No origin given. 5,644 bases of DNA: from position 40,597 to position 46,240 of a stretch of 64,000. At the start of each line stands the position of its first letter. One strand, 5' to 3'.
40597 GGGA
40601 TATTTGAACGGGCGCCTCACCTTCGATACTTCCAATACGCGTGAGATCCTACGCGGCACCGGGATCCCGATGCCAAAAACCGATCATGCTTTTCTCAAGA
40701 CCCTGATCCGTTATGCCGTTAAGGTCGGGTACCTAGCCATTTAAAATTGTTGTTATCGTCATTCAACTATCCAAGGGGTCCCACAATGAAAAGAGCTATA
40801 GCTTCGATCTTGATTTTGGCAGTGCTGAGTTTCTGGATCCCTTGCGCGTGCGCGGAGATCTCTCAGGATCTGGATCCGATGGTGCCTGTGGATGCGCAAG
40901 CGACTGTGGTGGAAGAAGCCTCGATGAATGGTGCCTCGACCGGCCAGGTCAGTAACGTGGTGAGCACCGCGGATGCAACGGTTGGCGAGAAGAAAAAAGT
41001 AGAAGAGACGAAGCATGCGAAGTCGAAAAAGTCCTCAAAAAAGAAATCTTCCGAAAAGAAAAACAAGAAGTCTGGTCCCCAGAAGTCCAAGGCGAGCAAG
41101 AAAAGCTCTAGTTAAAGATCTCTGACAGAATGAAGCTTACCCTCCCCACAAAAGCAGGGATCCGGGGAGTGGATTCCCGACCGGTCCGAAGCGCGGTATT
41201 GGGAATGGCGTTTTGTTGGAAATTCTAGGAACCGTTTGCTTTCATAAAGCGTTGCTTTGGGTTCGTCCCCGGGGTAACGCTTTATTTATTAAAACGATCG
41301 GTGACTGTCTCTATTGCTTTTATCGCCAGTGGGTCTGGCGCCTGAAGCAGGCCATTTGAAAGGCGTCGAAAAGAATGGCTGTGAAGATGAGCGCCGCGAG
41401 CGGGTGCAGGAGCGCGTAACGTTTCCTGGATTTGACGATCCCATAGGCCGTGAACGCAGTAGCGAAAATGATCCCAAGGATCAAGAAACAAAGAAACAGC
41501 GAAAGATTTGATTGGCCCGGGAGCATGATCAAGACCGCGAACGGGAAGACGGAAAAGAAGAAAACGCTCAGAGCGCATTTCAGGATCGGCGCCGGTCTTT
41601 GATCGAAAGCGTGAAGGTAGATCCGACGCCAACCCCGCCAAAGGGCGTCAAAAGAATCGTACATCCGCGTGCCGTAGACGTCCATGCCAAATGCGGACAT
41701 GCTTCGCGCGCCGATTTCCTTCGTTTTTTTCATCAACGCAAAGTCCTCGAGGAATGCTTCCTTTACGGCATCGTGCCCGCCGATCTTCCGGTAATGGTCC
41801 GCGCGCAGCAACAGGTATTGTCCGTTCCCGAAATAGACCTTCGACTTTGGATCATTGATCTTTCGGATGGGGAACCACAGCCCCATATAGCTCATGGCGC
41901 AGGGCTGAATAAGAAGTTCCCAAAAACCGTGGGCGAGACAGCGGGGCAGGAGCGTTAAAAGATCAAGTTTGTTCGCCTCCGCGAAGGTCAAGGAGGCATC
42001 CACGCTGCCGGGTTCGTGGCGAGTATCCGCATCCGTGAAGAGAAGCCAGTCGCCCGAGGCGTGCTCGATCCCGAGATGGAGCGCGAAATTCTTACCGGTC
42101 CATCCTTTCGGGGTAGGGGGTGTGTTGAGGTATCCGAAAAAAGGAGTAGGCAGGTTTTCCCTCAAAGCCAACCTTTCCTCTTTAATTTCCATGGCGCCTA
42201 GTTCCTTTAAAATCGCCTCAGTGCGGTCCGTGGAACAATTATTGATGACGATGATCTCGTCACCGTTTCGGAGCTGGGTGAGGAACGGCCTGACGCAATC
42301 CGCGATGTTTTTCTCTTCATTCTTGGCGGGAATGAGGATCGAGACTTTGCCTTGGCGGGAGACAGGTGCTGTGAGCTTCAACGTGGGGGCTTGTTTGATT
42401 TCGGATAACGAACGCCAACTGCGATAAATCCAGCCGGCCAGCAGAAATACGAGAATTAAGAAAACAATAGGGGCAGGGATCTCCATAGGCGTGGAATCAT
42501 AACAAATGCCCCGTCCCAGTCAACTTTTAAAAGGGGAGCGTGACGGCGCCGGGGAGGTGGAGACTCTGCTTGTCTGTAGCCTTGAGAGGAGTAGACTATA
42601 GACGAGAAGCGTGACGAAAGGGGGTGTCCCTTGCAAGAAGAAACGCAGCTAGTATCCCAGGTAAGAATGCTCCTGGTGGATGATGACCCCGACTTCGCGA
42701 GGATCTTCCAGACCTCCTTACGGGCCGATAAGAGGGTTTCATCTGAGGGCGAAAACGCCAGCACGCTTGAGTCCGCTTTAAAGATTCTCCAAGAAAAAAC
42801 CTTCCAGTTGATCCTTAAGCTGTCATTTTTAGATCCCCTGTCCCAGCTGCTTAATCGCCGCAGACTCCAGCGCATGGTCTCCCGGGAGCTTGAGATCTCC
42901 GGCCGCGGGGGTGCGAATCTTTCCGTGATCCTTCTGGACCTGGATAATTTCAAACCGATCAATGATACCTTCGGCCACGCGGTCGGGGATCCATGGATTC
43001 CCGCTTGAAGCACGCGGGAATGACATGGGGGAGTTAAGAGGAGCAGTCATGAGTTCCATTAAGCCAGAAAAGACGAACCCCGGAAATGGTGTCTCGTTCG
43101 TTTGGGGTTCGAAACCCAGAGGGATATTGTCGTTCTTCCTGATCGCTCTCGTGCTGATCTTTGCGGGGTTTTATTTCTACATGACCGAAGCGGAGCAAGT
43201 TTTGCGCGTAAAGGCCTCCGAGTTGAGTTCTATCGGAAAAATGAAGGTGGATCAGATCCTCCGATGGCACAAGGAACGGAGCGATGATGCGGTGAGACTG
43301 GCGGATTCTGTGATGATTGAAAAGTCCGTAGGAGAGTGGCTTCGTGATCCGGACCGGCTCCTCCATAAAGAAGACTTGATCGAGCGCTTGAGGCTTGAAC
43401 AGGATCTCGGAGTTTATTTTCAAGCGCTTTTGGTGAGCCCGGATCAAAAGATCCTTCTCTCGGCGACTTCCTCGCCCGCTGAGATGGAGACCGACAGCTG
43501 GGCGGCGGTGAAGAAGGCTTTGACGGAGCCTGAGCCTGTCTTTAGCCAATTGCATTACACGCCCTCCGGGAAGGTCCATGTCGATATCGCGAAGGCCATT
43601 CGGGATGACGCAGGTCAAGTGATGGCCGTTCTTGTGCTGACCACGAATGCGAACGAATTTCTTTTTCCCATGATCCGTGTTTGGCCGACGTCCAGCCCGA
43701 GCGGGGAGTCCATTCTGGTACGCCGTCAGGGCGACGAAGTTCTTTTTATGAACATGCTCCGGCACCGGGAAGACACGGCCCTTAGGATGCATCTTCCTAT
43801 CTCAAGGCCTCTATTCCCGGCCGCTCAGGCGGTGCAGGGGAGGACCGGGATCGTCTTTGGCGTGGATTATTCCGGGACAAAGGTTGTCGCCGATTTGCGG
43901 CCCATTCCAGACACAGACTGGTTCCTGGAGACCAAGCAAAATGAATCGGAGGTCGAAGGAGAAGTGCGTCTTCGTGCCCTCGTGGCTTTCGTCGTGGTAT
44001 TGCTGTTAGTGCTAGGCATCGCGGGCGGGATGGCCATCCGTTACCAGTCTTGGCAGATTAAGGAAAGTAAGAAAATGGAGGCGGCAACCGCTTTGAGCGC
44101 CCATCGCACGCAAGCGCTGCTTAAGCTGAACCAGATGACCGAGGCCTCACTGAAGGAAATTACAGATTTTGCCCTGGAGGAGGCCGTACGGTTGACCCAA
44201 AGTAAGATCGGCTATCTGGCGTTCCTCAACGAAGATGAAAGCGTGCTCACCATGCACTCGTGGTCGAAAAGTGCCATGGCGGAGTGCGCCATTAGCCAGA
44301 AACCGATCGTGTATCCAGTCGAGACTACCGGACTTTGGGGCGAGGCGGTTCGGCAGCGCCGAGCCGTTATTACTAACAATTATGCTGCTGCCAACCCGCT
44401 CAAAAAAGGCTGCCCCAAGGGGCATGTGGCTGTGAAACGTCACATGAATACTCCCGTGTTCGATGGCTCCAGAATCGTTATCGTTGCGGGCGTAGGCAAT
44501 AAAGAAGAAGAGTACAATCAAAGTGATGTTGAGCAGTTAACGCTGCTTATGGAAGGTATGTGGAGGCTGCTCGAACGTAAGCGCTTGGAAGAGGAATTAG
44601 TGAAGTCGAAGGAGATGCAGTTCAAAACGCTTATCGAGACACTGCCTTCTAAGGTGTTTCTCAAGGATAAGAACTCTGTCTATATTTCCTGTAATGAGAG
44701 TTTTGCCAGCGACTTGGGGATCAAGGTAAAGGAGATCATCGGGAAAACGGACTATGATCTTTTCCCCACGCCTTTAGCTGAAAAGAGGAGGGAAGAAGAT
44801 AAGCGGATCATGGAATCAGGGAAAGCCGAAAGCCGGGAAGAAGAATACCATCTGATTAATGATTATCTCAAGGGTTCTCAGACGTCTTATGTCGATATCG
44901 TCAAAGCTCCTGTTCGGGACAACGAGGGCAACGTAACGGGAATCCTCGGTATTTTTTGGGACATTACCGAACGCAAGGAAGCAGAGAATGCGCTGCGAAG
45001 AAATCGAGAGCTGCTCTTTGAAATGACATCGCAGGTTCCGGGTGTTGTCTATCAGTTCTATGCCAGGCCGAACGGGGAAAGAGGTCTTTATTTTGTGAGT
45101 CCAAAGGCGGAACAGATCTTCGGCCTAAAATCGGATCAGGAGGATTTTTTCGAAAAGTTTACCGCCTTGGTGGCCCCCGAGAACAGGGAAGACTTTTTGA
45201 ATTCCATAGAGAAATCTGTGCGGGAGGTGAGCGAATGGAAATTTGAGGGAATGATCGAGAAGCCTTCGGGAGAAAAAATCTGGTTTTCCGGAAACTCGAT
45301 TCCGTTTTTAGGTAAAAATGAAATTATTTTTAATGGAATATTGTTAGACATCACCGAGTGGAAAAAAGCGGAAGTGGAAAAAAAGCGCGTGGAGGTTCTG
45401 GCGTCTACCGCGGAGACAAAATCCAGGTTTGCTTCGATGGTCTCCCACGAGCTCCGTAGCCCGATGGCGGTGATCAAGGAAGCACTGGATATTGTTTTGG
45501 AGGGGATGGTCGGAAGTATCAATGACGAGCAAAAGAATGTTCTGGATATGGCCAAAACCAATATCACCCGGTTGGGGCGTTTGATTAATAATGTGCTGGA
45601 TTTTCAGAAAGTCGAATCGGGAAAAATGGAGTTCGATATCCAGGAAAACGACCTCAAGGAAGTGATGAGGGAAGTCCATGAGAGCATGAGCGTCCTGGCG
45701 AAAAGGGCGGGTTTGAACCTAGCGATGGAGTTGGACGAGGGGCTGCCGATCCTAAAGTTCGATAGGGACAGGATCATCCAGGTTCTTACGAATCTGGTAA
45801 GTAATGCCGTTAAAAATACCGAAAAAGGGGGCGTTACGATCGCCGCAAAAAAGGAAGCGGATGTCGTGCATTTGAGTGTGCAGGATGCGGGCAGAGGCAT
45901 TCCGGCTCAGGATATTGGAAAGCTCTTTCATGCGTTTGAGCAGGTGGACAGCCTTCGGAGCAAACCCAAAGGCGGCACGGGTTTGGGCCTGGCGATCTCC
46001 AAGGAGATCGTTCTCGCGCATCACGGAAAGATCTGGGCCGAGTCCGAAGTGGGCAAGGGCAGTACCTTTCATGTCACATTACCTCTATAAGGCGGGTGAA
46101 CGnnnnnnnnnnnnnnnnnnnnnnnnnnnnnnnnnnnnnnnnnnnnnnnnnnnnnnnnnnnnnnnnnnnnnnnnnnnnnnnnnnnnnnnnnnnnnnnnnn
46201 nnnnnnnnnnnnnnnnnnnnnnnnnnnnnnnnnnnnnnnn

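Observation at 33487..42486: Type II FAS/PKS-like lipid cluster with a triad-less chain-length-factor KS and a terminal thioester reductase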

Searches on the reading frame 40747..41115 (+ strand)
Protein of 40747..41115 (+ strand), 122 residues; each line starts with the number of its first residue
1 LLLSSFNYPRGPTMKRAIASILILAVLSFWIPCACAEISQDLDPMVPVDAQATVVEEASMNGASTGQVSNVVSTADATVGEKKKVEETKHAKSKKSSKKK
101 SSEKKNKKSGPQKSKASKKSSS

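Call 24: search_protein_families(library=pfam, proteins=[window:40747-41115:+], max_evalue=0.00001)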
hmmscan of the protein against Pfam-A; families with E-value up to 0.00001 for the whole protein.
window:40747-41115:+ (122 aa): 0 families

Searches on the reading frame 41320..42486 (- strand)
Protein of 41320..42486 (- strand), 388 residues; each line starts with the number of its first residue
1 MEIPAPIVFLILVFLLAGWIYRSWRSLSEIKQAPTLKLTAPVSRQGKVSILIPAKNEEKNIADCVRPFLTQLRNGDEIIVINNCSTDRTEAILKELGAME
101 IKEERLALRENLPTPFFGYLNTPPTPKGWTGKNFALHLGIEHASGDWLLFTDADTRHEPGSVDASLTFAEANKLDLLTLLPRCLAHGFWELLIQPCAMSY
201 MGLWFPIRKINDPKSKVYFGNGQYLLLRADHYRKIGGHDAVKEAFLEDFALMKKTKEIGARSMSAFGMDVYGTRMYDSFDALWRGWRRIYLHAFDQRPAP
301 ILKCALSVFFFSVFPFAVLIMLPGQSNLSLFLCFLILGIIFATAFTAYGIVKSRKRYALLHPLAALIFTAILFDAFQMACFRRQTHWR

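Call 3: search_protein_families(library=pfam, proteins=[window:41320-42486:-], max_evalue=0.01)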
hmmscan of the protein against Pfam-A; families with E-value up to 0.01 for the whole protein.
window:41320-42486:- (388 aa): 6 families
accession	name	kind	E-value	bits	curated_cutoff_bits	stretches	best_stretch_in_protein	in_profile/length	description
PF00535.33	Glycos_transf_2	-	2.7e-20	73.4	23.3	2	49-98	1-50/168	Glycosyl transferase family 2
PF13506.12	Glyco_transf_21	-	3.3e-09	36.9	21.7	1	125-265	11-147/174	Glycosyl transferase family 21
PF13641.12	Glyco_tranf_2_3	-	1.3e-06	29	27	1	48-263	3-202/230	Glycosyltransferase like family 2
PF13632.12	Glyco_trans_2_3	-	4.5e-05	23.8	27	1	147-343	1-195/198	Glycosyl transferase family group 2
PF13704.12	Glyco_tranf_2_4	-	9.5e-05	23.3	27.5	1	62-154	4-81/98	Glycosyl transferase family 2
PF10111.15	Glyco_tranf_2_2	-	0.0004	20.4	27.3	0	49-174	1-111/276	Glycosyltransferase like family 2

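Call 4: search_protein_families(library=ncbifam, proteins=[window:41320-42486:-], max_evalue=0.01)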
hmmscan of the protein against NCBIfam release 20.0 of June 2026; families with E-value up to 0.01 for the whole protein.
window:41320-42486:- (388 aa): 15 families
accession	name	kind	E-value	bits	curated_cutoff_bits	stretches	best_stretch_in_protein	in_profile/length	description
TIGR03469.1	HpnB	hypoth_equivalog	7.9e-40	137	379.25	1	10-387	10-379/386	hopene-associated glycosyltransferase HpnB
NF045692.1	OglycostaseCruG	equivalog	2.3e-34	119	600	1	28-289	22-272/386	2'-O-glycosyltransferase CruG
TIGR04283.1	glyco_like_mftF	equivalog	8.3e-15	55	182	1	48-260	1-174/221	TIGR04283 family arsenosugar biosynthesis glycosyltransferase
NF010496.0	PRK13915.1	equivalog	1e-10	41.2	262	1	37-157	23-129/307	glucosyl-3-phosphoglycerate synthase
TIGR03937.1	PgaC_IcaA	equivalog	3.1e-10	39.6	422.3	1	14-155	16-136/407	poly-beta-1,6-N-acetyl-D-glucosamine synthase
NF007482.0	PRK10073.1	equivalog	3.3e-10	39.5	423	2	44-95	4-55/334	glycosyltransferase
NF047683.1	TeichurnBiosyTuaG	equivalog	4.4e-08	33.1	400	1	44-173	4-115/252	teichuronic acid biosynthesis protein TuaG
TIGR04182.1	glyco_TIGR04182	equivalog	3.9e-06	26.5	325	1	47-101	1-53/293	S-layer glycoprotein N-glycosyltransferase AglJ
NF038302.1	EPS_HpsE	equivalog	4.5e-05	22.6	300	1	49-171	4-113/307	hormogonium polysaccharide biosynthesis glycosyltransferase HpsE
TIGR03472.1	HpnI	equivalog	0.0001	21.3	310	1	141-388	123-358/373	bacteriohopanetetrol glucosamine biosynthesis glycosyltransferase HpnI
TIGR03965.1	mycofact_glyco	equivalog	0.00032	19.7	280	1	41-102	69-132/467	mycofactocin biosynthesis glycosyltransferase MftF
NF047588.1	GlcsyltransPgfSStrep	equivalog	0.0004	19.7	500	0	47-101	2-60/308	glycosyltransferase PgfS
NF041875.1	EPS_EpsD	equivalog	0.0022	17.5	370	0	131-169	66-104/325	exopolysaccharide biosynthesis glycosyltransferase EpsD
TIGR04195.1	S_glycosyl_SunS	equivalog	0.0076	15.1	350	0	21-103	32-112/421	SunS family peptide S-glycosyltransferase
NF041865.1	EpsU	equivalog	0.0091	15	700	0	24-101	21-96/394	exopolysaccharide biosynthesis GT2 family glycosyltransferase EpsU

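Call 67: search_solved_structures(query=window:41320-42486:-, max_evalue=0.001)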
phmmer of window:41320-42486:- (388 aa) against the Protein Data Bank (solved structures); distinct sequences matched with E-value up to 0.001: 4.
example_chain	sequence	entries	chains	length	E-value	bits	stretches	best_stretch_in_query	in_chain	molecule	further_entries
6p61_A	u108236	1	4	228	5.2e-05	25.3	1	46-102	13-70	Glycosyltransferase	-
5hea_A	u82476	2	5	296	0.00036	22.6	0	48-100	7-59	Putative glycosyltransferase (GalT1)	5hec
7pdo_A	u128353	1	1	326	0.00054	22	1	44-118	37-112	Glucosyl-3-phosphoglycerate synthase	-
7p5l_A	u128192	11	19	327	0.00054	22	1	44-118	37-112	Glucosyl-3-phosphoglycerate synthase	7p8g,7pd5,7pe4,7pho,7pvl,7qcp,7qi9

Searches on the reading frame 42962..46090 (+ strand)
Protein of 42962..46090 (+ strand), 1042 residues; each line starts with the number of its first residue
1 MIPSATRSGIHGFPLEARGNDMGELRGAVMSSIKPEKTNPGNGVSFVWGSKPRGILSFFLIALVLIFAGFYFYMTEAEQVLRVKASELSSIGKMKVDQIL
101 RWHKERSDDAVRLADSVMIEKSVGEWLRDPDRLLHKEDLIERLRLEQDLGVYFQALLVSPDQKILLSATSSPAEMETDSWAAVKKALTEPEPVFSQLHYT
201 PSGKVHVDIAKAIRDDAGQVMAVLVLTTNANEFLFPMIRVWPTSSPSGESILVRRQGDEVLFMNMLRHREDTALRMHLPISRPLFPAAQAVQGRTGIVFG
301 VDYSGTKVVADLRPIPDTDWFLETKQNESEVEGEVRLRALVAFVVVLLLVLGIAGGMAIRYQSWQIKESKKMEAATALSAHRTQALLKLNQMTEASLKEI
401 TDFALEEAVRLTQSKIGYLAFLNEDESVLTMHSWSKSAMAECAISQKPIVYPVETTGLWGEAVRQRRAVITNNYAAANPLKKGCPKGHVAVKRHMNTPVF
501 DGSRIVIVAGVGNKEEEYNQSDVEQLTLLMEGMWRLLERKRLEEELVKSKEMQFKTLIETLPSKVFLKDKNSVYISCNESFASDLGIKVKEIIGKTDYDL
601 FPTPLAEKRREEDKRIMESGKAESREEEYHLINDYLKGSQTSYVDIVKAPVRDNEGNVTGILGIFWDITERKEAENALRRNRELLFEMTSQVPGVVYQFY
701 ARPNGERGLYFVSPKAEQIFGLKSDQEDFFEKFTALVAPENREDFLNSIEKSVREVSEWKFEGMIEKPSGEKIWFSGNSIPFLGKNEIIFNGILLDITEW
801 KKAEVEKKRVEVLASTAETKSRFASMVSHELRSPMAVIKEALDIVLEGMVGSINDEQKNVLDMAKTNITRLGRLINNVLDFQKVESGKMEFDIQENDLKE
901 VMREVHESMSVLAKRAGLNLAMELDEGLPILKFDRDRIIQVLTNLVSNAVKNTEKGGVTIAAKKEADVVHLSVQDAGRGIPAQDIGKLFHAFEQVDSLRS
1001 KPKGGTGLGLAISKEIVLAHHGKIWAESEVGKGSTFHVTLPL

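Call 24: search_protein_families(library=pfam, proteins=[window:42962-46090:+], max_evalue=0.00001)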
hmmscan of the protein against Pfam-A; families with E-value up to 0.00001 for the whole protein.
window:42962-46090:+ (1042 aa): 8 families
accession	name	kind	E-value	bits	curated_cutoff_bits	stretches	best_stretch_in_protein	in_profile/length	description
PF13185.12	GAF_2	-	7.1e-29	101.2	28.6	1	394-538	1-136/136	GAF domain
PF02518.31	HATPase_c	-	9.3e-29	100.5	26.4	1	934-1042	2-109/111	Histidine kinase-, DNA gyrase B-, and HSP90-like ATPase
PF13426.13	PAS_9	-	2.6e-21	76.3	27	2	565-670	4-103/103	PAS domain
PF08448.16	PAS_4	-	7.5e-21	74.9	23.1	1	559-673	2-110/110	PAS fold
PF00512.31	HisKA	-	1.1e-14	54.7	26.9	1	820-887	2-66/66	His Kinase A (phospho-acceptor) domain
PF00989.32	PAS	-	3.1e-13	50.2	22.6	1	554-668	3-113/113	PAS fold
PF08447.18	PAS_3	-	2.6e-07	31.3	25.6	0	711-785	3-78/89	PAS fold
PF02743.24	dCache_1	-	2.8e-06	27.5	45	0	155-321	71-236/240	Cache domain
